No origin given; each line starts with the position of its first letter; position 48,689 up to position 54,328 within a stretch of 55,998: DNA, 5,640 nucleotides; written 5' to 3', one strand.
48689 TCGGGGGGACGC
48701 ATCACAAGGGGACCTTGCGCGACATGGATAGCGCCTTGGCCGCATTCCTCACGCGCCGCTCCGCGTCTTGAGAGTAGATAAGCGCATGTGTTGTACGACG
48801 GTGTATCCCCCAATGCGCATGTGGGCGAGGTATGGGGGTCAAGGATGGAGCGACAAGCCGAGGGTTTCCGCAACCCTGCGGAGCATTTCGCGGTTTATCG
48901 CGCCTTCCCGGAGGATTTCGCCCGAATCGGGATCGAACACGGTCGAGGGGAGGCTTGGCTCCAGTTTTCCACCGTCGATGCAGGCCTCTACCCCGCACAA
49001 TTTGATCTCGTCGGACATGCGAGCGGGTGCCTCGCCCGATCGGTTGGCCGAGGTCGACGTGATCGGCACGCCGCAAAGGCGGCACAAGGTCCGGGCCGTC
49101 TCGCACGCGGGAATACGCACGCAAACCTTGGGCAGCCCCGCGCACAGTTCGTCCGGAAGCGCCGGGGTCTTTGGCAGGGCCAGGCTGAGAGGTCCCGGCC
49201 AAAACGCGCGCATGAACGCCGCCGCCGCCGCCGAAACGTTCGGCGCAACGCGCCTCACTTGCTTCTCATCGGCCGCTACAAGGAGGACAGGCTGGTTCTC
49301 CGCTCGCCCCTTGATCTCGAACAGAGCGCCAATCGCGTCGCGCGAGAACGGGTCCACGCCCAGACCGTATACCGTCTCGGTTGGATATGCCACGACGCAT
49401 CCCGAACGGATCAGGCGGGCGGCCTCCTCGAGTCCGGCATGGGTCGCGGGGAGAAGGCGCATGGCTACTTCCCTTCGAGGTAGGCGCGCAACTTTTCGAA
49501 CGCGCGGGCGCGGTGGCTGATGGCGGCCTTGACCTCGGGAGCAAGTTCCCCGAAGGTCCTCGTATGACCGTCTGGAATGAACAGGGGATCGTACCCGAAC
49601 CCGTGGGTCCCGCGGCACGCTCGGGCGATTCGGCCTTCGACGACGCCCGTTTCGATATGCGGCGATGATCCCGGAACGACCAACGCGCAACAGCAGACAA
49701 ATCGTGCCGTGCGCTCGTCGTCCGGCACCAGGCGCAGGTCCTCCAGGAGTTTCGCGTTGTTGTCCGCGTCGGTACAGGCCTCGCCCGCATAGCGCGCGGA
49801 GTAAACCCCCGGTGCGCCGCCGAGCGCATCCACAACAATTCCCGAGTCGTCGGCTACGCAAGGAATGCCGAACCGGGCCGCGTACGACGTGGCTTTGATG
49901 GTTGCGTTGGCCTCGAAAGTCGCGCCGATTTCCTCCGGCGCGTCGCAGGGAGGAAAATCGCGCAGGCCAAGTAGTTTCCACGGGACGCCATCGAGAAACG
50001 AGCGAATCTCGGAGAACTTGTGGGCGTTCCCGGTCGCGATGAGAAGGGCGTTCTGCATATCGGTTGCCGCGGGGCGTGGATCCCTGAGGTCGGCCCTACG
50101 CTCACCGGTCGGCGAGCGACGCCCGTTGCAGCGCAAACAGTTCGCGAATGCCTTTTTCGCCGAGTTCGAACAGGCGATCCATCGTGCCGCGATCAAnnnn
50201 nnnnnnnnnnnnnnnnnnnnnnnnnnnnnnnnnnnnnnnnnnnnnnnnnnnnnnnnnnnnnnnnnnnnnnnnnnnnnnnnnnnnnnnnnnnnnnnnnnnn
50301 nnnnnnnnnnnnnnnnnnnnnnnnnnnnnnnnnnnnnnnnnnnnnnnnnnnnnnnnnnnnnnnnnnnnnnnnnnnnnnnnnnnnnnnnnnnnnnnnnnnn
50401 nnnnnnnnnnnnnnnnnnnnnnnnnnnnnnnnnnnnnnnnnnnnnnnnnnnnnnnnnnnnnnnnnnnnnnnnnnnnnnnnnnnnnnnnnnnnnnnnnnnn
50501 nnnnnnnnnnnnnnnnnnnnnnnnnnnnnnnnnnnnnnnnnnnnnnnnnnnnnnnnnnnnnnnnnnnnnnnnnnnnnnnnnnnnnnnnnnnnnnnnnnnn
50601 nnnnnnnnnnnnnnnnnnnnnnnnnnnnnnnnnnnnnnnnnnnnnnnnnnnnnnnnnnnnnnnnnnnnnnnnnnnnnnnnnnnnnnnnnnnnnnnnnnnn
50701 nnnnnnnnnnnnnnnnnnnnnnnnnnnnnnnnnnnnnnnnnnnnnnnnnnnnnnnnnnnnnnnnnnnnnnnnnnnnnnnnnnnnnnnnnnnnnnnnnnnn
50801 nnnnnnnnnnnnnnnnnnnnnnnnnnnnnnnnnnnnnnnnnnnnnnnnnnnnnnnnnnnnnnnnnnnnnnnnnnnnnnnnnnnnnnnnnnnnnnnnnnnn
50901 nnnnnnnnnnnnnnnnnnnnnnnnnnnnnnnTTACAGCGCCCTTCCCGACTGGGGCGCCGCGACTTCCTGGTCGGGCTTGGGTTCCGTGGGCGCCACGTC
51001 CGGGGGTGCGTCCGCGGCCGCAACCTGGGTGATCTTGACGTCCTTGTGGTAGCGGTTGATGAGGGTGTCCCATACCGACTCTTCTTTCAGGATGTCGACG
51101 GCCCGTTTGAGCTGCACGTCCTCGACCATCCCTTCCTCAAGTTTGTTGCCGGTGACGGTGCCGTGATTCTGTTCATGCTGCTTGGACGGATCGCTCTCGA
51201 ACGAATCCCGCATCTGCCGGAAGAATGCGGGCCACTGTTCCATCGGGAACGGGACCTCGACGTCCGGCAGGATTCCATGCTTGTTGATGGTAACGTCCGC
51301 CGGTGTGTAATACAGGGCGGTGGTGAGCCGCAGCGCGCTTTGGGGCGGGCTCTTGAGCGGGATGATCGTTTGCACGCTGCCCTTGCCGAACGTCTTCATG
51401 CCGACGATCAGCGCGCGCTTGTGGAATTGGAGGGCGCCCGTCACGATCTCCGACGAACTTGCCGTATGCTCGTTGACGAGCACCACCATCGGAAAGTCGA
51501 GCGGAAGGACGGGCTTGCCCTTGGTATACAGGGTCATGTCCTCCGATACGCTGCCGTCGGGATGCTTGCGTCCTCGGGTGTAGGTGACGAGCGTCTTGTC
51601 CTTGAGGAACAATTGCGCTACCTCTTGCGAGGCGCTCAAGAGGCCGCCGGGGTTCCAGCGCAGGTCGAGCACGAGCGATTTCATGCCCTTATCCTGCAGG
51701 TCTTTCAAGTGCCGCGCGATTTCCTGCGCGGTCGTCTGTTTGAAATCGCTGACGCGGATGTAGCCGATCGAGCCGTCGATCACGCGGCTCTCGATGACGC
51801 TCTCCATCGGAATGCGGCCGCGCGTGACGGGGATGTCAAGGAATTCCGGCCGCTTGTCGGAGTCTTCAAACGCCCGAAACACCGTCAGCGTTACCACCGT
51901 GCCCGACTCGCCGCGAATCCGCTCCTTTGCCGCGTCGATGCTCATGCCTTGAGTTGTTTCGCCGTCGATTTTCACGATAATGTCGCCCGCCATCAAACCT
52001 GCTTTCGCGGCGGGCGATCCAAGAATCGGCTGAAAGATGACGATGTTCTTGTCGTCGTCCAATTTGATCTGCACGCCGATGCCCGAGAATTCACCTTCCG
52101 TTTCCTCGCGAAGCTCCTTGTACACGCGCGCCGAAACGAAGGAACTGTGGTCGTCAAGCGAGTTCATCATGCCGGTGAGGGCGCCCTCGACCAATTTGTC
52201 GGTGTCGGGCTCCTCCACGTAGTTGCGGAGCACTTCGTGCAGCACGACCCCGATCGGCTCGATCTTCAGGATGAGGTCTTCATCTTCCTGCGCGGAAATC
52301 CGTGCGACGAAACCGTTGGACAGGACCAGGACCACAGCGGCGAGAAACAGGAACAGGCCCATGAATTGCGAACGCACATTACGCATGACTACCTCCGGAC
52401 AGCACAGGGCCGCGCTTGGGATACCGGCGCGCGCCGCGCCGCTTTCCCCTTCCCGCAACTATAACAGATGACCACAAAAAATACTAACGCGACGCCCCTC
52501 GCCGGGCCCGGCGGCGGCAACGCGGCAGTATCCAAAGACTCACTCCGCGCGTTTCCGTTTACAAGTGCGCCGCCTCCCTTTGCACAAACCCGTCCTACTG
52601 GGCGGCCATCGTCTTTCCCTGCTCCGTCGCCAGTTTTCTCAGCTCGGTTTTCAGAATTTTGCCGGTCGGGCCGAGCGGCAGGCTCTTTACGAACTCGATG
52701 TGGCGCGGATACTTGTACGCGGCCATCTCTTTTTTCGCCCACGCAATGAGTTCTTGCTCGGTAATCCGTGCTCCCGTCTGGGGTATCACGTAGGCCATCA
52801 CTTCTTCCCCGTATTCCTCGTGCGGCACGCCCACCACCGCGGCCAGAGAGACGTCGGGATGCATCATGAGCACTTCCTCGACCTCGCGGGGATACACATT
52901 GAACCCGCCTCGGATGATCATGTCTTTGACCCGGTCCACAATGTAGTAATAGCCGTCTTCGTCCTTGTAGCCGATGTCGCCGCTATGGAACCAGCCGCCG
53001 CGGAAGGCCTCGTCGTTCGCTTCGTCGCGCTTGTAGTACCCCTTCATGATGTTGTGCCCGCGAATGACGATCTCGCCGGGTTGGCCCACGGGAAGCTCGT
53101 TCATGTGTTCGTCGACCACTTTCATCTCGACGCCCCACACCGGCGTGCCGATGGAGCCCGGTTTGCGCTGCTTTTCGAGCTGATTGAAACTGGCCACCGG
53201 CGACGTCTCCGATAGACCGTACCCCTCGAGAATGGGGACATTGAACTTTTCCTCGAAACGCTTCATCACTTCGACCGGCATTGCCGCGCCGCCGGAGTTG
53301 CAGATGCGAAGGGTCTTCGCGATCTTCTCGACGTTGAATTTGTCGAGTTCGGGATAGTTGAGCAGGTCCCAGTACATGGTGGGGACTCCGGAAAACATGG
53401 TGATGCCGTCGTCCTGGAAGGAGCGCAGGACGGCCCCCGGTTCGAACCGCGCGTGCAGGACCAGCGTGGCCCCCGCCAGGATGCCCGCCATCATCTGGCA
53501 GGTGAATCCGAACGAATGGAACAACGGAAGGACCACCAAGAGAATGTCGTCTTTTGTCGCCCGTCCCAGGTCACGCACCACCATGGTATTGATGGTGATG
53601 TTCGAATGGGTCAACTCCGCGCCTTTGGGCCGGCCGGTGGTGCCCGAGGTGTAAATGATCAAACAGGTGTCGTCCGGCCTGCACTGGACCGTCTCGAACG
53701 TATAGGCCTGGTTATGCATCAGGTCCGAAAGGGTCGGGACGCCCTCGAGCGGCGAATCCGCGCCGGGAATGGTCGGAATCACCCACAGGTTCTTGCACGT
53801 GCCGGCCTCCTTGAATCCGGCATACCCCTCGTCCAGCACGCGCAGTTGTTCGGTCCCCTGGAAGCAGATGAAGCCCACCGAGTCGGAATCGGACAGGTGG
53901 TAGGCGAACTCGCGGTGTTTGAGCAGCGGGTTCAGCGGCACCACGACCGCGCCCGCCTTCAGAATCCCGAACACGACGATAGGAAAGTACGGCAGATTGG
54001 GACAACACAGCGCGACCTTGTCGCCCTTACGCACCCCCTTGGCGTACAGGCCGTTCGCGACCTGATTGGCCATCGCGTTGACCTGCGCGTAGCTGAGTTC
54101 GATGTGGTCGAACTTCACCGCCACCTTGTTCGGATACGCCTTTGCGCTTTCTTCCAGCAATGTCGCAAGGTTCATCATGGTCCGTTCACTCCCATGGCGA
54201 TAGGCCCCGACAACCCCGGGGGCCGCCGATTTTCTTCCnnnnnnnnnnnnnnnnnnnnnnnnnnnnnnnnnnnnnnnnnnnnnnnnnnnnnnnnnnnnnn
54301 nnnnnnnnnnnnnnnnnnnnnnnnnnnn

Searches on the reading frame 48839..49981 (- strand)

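Call 37: search_protein_families(library=pfam, proteins=[window:48839-49981:-], max_evalue=0.01)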
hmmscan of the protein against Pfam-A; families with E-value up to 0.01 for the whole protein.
window:48839-49981:- (380 aa): 1 family
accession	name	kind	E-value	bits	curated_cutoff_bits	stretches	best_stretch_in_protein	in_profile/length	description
PF01300.24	Sua5_yciO_yrdC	-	6.7e-44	149.9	25.1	1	190-360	2-178/178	Telomere recombination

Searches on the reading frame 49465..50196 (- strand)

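Call 58: search_protein_families(library=pfam, proteins=[window:49465-50196:-], max_evalue=0.01)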
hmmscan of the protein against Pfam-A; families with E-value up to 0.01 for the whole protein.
window:49465-50196:- (243 aa): 1 family
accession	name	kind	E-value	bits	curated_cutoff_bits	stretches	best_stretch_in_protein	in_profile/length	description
PF01725.21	Ham1p_like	-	2.1e-64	217.3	22.5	1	51-238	1-185/186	Ham1 family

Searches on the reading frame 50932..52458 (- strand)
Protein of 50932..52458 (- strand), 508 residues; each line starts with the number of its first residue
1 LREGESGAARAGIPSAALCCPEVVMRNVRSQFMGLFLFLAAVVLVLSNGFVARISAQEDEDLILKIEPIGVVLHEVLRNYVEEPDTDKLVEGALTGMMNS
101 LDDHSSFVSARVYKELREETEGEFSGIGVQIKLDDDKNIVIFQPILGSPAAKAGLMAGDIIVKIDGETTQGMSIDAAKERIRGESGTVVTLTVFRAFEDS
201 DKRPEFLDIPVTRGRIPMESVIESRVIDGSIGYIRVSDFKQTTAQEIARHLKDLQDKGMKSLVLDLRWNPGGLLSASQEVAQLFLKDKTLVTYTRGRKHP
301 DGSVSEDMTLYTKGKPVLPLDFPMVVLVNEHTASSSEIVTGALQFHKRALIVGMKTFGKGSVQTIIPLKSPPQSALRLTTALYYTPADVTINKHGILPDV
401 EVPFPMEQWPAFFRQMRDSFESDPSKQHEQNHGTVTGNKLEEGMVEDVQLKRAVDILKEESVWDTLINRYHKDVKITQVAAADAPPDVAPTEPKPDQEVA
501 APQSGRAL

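Call 58: search_protein_families(library=pfam, proteins=[window:50932-52458:-], max_evalue=0.01)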
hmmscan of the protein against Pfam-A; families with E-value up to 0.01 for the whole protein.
window:50932-52458:- (508 aa): 5 families
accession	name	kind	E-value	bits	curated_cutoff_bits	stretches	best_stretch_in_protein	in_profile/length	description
PF03572.23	Peptidase_S41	-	2.2e-50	170.9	24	1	231-402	2-165/165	Peptidase family S41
PF17820.7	PDZ_6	-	1e-12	48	27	1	146-193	7-52/54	PDZ domain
PF00595.29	PDZ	-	4.3e-12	46.7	23.2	1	123-193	8-80/81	PDZ domain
PF13180.12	PDZ_2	-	7.1e-09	36.3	27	1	126-196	2-70/80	PDZ domain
PF22694.1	CtpB_N-like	-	1.1e-06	29.5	27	1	69-104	41-76/85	Activating protease CtpB N-terminal domain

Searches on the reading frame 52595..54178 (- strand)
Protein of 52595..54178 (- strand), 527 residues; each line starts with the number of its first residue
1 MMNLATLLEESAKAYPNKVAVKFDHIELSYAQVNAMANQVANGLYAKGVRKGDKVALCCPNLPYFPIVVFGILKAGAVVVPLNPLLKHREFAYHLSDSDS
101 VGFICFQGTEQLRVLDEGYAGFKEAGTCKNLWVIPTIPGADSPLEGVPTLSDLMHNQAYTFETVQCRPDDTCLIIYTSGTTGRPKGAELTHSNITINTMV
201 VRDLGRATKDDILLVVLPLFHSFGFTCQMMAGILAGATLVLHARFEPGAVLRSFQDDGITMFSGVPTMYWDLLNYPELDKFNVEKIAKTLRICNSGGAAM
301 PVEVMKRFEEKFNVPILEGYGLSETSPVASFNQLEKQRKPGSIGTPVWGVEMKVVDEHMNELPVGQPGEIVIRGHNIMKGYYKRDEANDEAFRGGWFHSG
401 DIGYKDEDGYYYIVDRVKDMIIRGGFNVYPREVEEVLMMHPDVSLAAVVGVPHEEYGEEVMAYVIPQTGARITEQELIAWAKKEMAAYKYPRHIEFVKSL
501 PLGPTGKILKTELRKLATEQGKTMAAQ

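Call 43: find_encoding_contigs(protein=window:52598-54178:-, flank=10000, max_places=10)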
Protein window:52598-54178:- (527 aa): no gene with exactly this product is on record in the collection.

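Call 58: search_protein_families(library=pfam, proteins=[window:52595-54178:-], max_evalue=0.01)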
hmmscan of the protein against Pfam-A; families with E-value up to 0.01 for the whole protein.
window:52595-54178:- (527 aa): 2 families
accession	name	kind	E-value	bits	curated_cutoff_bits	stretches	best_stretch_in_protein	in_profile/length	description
PF00501.34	AMP-binding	-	5.5e-102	341.9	29.9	1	8-382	1-384/384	AMP-binding enzyme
PF13193.12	AMP-binding_C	-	9.3e-22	78.2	24.5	1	432-507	1-76/76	AMP-binding enzyme C-terminal domain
